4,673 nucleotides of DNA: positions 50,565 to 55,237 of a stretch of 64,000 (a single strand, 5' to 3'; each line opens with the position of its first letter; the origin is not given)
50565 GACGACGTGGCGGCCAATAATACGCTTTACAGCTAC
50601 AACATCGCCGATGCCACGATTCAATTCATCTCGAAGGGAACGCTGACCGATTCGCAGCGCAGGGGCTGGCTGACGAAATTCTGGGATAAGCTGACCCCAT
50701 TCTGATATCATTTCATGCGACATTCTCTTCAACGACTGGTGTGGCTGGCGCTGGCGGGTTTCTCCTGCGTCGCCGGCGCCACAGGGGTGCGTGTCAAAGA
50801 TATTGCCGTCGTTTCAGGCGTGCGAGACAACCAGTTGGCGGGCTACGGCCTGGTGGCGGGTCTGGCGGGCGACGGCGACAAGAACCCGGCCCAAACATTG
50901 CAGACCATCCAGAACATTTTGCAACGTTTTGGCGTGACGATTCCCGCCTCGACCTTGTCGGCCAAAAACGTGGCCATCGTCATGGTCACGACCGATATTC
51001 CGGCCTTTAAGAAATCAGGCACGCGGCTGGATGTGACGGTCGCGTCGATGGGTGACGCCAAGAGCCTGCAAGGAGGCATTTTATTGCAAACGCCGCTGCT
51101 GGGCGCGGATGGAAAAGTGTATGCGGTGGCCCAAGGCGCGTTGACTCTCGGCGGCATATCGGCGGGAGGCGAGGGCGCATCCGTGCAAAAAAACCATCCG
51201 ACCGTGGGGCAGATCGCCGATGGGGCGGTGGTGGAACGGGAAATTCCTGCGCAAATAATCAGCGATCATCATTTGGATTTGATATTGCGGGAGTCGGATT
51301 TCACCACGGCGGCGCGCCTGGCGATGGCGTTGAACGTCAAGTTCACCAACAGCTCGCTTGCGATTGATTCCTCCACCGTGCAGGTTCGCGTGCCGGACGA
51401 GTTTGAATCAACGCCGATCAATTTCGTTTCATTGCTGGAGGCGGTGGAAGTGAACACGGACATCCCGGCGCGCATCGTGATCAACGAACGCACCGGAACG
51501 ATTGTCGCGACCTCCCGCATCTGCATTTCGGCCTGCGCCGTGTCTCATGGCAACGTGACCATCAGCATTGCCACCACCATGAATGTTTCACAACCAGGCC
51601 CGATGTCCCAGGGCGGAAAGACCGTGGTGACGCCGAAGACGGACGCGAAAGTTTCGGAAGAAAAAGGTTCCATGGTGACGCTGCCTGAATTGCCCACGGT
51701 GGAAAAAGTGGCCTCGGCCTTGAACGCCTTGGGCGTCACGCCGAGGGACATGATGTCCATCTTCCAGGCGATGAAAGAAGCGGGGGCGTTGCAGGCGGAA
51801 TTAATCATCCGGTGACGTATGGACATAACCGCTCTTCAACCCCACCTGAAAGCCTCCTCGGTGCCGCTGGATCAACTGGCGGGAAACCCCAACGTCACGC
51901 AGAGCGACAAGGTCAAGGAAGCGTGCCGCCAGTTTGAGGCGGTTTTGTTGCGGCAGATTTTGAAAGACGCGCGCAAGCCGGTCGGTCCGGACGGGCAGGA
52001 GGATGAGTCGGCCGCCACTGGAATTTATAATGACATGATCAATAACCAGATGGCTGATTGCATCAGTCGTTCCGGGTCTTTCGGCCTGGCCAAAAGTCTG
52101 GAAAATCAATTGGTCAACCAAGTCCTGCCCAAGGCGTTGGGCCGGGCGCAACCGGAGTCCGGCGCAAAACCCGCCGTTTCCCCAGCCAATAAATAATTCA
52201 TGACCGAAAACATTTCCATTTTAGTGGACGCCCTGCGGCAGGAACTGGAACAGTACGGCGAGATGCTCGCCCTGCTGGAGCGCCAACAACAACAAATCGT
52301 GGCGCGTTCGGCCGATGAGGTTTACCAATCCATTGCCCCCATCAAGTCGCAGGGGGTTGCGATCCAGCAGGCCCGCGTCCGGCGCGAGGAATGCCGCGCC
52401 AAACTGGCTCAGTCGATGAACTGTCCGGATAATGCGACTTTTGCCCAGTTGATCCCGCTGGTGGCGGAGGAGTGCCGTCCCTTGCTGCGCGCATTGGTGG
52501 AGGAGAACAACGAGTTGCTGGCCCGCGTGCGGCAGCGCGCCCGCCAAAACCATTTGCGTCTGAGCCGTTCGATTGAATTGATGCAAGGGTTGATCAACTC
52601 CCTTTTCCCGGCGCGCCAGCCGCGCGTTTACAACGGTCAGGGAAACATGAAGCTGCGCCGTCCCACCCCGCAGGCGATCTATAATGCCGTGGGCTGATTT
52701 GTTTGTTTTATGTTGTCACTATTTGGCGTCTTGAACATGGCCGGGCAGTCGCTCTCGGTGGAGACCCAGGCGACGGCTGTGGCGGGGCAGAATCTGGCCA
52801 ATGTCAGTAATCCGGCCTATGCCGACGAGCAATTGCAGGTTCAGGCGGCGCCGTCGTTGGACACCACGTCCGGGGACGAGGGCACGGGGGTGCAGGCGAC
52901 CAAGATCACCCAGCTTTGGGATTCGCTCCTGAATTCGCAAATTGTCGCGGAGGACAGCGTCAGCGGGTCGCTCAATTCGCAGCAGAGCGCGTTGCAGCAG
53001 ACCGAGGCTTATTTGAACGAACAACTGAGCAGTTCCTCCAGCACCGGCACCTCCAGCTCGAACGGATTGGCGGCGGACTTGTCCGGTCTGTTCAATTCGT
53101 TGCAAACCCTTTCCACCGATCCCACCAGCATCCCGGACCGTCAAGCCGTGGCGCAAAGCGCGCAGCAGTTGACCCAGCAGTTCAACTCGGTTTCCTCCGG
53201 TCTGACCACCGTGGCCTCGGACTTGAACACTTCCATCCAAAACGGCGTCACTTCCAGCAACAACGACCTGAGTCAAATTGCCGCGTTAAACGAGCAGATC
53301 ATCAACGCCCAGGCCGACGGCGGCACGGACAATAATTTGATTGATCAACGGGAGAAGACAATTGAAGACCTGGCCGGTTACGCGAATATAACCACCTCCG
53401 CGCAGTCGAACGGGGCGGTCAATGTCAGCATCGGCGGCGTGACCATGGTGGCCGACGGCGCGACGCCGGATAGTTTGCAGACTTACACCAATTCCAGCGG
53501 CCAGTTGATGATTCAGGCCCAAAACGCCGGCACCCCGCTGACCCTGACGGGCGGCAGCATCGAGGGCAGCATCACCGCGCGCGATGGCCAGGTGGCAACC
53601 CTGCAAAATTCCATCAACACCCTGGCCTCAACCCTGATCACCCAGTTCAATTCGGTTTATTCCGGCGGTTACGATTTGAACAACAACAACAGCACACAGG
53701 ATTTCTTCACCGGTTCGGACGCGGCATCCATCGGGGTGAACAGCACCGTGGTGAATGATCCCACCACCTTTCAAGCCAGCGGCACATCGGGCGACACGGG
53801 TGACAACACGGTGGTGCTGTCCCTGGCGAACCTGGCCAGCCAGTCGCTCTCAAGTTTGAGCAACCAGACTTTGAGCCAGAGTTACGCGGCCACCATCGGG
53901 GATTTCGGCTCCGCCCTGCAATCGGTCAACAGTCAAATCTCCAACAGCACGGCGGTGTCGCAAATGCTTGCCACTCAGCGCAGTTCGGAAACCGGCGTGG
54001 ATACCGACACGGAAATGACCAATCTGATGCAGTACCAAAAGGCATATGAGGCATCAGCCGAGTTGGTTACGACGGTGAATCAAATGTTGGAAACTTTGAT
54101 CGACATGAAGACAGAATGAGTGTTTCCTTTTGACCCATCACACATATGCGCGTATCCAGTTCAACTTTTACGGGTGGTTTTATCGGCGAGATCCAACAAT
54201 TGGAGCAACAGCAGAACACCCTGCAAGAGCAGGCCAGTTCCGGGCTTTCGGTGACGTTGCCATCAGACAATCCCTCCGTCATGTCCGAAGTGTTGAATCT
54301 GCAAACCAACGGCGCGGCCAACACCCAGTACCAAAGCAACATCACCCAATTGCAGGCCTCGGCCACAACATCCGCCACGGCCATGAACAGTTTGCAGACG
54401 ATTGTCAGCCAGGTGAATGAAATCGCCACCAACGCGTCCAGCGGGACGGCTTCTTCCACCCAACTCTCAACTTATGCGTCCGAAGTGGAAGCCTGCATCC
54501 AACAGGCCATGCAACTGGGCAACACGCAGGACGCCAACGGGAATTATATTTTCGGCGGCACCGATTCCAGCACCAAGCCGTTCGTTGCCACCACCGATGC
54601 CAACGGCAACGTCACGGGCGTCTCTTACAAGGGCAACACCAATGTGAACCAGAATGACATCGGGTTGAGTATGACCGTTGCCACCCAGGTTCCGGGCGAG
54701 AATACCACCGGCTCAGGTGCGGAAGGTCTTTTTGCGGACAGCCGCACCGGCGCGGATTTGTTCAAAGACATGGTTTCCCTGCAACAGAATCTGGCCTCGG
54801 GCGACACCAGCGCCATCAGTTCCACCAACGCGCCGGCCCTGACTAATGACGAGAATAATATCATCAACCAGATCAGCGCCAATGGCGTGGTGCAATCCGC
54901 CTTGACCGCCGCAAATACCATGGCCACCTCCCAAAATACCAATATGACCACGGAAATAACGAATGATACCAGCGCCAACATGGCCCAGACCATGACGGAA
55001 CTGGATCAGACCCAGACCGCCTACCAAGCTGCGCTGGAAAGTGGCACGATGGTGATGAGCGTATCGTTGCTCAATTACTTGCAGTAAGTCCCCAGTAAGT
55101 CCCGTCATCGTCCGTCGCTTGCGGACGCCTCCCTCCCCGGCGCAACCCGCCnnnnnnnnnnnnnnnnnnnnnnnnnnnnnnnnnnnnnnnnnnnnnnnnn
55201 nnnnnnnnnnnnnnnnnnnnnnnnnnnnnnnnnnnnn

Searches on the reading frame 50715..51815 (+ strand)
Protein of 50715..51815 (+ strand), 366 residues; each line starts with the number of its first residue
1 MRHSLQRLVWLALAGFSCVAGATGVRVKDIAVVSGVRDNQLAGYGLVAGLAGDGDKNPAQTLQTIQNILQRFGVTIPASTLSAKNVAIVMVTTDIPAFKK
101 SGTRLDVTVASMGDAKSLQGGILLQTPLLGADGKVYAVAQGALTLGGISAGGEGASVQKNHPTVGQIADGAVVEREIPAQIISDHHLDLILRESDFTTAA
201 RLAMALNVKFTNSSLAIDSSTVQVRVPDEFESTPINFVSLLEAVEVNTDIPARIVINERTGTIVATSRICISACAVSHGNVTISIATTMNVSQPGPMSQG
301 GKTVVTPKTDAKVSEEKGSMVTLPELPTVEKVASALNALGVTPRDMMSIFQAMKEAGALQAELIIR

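Call 5: search_protein_families(library=pfam, proteins=[window:50715-51815:+])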
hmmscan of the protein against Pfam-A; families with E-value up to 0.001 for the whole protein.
window:50715-51815:+ (366 aa): 1 family
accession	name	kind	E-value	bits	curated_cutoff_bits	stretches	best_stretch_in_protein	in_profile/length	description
PF02119.21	FlgI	-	9.1e-127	423.1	25.3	1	26-365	1-343/343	Flagellar P-ring protein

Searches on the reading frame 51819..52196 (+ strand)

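Call 5: search_protein_families(library=pfam, proteins=[window:51819-52196:+])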
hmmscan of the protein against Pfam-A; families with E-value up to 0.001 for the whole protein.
window:51819-52196:+ (125 aa): 1 family
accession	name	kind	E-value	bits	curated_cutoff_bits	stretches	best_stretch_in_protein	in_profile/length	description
PF10135.14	Rod-binding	-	8.6e-07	29.8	25.1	1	57-97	9-51/51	Rod binding protein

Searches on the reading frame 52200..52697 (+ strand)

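Call 5: search_protein_families(library=pfam, proteins=[window:52200-52697:+])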
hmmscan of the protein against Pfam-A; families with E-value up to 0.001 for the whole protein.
window:52200-52697:+ (165 aa): 1 family
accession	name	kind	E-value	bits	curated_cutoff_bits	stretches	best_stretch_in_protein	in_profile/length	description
PF05130.17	FlgN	-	1.2e-18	68.3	30.5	1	1-151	1-146/147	FlgN protein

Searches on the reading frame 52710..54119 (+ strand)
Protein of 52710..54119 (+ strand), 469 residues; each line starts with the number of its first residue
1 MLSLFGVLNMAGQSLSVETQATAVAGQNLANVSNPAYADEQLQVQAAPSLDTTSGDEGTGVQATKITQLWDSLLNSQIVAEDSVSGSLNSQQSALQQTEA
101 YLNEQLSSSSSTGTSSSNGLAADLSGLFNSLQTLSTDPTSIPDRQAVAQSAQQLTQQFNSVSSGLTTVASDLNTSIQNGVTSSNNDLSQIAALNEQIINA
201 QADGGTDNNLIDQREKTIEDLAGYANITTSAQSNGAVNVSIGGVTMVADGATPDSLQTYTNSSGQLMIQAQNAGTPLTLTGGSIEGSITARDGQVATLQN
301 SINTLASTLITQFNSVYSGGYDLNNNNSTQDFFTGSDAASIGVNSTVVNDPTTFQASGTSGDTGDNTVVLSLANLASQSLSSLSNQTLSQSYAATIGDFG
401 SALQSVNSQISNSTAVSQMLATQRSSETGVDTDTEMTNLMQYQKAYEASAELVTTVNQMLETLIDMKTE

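Call 5: search_protein_families(library=pfam, proteins=[window:52710-54119:+])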
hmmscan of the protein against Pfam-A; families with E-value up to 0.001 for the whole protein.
window:52710-54119:+ (469 aa): 2 families
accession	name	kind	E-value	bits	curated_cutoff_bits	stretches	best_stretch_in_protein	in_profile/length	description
PF22638.1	FlgK_D1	-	5.1e-51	173.9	28.6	1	115-333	10-233/233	Flagellar hook-associated protein FlgK helical domain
PF06429.18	Flg_bbr_C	-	8.6e-12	44.8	23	1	427-466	7-46/46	Flagellar basal body rod FlgEFG protein C-terminal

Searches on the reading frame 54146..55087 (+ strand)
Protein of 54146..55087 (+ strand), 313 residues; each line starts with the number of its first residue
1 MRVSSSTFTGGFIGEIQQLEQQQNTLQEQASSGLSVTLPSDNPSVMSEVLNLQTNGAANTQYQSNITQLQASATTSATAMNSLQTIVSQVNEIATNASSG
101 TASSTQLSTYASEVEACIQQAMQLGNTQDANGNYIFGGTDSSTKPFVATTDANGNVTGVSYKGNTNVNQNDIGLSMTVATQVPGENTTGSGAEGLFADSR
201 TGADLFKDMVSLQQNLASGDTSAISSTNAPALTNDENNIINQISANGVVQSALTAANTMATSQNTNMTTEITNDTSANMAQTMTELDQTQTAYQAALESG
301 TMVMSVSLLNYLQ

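Call 5: search_protein_families(library=pfam, proteins=[window:54146-55087:+])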
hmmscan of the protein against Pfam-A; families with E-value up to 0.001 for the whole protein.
window:54146-55087:+ (313 aa): 1 family
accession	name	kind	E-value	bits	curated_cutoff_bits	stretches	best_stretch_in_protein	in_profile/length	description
PF00669.25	Flagellin_N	-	1.3e-13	51.6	26.6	1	16-139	14-137/139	Bacterial flagellin N-terminal helical region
